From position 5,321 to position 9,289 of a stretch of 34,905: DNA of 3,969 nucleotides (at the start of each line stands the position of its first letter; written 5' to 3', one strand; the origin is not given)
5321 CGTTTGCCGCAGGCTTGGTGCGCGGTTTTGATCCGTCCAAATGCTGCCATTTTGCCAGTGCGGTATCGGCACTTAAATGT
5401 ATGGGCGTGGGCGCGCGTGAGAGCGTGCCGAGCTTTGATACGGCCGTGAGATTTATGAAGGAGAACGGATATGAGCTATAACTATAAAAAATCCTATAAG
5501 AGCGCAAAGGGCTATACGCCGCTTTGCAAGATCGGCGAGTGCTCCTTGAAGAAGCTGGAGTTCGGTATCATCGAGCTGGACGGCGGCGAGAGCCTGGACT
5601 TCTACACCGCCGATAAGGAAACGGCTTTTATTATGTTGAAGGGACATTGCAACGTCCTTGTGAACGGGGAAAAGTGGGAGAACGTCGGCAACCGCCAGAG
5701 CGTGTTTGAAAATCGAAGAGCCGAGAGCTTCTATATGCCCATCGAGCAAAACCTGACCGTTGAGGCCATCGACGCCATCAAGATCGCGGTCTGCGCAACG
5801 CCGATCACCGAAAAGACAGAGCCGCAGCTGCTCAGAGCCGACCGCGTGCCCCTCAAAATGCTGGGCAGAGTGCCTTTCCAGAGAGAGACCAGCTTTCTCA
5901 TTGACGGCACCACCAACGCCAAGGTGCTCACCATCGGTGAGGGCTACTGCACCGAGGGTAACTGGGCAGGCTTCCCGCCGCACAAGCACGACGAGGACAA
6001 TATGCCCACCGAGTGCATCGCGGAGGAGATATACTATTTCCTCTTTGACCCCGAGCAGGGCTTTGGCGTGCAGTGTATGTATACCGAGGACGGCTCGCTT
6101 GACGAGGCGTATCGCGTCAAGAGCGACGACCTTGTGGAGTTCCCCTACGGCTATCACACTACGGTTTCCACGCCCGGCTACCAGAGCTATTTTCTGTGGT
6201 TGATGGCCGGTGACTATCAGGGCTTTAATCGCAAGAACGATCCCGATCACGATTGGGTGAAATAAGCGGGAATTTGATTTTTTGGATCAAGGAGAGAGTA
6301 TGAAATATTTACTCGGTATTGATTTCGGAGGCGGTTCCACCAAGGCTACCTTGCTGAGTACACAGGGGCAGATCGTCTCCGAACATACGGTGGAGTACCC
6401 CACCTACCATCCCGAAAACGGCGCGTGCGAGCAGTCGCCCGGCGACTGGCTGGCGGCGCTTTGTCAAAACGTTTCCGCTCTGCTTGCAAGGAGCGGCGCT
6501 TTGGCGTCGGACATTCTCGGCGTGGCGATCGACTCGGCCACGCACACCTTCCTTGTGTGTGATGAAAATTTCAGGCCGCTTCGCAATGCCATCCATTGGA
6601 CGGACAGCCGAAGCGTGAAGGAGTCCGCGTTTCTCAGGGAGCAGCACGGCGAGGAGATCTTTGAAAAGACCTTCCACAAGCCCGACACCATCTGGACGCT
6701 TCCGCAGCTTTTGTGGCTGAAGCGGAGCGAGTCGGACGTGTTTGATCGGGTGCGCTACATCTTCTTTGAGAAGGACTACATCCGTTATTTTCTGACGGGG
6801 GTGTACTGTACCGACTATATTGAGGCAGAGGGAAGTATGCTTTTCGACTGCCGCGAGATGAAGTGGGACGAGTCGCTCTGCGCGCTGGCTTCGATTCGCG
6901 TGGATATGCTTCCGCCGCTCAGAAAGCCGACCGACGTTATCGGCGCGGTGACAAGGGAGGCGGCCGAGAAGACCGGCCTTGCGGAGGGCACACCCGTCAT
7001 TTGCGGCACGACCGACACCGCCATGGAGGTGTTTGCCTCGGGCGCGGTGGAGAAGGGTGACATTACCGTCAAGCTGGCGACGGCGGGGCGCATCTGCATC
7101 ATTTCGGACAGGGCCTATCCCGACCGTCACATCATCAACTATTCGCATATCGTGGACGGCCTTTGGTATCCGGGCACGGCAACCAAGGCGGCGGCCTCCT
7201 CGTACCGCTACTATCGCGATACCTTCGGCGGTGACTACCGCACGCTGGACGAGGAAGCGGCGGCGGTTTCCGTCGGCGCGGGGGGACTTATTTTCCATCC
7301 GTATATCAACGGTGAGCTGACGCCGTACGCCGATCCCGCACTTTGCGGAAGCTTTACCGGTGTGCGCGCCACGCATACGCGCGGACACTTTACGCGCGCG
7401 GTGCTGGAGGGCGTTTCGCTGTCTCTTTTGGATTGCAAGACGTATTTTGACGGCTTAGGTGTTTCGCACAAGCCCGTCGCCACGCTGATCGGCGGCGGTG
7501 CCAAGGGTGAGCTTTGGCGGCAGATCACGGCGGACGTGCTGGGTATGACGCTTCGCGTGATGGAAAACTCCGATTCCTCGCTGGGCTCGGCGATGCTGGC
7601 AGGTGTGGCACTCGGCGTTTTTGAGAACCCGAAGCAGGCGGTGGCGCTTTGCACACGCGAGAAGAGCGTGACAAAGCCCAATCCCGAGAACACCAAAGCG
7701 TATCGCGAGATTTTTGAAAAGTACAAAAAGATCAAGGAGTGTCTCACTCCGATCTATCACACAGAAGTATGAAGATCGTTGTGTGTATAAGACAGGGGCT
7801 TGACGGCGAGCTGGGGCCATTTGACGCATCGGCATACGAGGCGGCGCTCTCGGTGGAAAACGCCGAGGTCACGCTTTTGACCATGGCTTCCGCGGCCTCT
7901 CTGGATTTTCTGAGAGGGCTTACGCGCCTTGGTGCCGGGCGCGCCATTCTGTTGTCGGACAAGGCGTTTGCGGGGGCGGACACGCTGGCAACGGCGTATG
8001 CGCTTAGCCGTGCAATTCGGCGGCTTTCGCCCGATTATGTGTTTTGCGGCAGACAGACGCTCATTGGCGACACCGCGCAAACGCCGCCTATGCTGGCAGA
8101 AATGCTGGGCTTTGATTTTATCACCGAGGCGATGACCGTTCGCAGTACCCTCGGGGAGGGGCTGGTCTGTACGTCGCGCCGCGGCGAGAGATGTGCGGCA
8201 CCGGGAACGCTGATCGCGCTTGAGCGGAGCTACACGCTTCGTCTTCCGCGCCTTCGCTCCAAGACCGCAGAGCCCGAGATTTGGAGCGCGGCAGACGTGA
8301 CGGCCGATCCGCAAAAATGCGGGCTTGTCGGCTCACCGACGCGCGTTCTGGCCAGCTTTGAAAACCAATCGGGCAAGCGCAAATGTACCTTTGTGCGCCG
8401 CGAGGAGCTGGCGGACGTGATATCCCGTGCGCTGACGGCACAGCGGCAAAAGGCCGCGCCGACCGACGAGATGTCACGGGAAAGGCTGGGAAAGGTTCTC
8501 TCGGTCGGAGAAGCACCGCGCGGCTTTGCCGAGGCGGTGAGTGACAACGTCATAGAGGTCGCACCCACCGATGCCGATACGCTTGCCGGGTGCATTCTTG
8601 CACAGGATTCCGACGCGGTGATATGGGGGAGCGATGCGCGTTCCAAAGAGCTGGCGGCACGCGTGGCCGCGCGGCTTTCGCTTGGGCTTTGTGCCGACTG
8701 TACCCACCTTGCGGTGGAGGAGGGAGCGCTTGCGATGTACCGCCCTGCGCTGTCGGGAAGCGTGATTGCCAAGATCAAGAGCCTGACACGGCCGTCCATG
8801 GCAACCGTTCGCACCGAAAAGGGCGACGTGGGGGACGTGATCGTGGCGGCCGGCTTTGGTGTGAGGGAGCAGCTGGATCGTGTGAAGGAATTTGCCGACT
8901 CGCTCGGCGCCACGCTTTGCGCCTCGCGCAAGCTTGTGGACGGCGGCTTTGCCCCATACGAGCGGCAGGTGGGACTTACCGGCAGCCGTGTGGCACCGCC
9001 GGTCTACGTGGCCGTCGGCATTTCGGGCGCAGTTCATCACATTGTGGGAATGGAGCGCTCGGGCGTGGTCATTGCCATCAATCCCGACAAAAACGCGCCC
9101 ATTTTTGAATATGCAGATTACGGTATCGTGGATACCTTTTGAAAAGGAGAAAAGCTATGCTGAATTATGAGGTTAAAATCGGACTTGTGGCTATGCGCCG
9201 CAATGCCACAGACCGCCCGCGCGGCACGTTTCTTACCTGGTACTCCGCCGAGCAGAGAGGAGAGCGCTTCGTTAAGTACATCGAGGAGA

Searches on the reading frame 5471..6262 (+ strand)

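Call 21: search_protein_families(library=pfam, proteins=[window:5471-6262:+], max_evalue=0.001)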
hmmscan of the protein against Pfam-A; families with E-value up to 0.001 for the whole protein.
window:5471-6262:+ (264 aa): 1 family
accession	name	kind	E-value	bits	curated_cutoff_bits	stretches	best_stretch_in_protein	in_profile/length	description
PF04962.18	KduI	-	2e-69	234.3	23.9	1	12-263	9-262/262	KduI/IolB family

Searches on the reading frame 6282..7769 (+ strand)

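Call 21: search_protein_families(library=pfam, proteins=[window:6282-7769:+], max_evalue=0.001)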
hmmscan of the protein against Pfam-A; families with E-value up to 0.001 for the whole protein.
window:6282-7769:+ (496 aa): 2 families
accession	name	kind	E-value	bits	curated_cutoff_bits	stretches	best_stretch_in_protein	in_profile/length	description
PF00370.27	FGGY_N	-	4.2e-58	197.3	28.8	1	9-251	1-244/245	FGGY family of carbohydrate kinases, N-terminal domain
PF02782.22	FGGY_C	-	2.4e-24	86.6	27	1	298-443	41-197/198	FGGY family of carbohydrate kinases, C-terminal domain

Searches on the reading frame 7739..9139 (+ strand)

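Call 21: search_protein_families(library=pfam, proteins=[window:7739-9139:+], max_evalue=0.001)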
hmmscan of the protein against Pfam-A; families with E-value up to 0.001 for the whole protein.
window:7739-9139:+ (467 aa): 2 families
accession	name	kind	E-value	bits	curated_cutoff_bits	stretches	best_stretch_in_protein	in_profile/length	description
PF01012.27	ETF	-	1.3e-42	146.1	26.7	2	14-144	2-131/181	Electron transfer flavoprotein domain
PF00766.25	ETF_alpha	-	3.5e-25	88.2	27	1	366-439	6-81/81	Electron transfer flavoprotein FAD-binding domain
